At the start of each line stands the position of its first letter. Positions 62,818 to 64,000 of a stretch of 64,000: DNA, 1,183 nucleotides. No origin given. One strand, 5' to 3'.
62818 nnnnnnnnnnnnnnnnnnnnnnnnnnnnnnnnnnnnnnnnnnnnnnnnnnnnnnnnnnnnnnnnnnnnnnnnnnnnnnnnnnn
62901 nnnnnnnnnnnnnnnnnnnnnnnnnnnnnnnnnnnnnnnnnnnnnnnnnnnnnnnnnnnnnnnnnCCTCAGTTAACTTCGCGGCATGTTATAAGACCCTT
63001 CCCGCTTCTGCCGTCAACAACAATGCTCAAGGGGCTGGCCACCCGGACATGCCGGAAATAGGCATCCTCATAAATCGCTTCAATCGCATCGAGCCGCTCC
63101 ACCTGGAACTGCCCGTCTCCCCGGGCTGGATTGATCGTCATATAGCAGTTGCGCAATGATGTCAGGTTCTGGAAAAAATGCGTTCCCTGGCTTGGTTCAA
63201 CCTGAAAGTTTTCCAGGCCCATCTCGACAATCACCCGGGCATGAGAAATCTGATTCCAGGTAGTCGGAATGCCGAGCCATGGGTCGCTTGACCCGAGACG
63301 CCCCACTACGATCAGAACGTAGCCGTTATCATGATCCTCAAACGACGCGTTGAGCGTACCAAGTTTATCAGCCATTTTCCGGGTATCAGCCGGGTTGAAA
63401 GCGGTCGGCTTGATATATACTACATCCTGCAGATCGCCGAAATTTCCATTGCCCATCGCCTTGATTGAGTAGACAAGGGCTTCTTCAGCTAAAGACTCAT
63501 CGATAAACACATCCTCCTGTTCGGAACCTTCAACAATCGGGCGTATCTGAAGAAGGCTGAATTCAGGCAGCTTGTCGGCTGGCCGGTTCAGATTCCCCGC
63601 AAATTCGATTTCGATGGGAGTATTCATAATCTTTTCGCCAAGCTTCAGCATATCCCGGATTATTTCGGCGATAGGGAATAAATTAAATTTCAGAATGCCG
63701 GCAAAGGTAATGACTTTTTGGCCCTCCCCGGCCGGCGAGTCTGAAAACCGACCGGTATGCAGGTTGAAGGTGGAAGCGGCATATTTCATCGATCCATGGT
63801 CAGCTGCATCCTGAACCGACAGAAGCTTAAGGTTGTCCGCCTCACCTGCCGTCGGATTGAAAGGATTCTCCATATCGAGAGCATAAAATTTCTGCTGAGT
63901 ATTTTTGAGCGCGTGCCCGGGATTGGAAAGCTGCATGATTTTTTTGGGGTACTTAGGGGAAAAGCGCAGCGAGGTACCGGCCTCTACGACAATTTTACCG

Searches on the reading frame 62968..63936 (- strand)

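Call 67: search_protein_families(library=pfam, proteins=[window:62968-63936:-], max_evalue=0.001)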
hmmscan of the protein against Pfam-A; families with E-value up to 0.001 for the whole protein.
window:62968-63936:- (322 aa): 1 family
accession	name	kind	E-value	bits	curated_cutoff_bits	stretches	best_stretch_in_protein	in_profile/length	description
PF01326.24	PPDK_N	-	0.00061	19.6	27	1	63-148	269-323/328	Pyruvate phosphate dikinase, AMP/ATP-binding domain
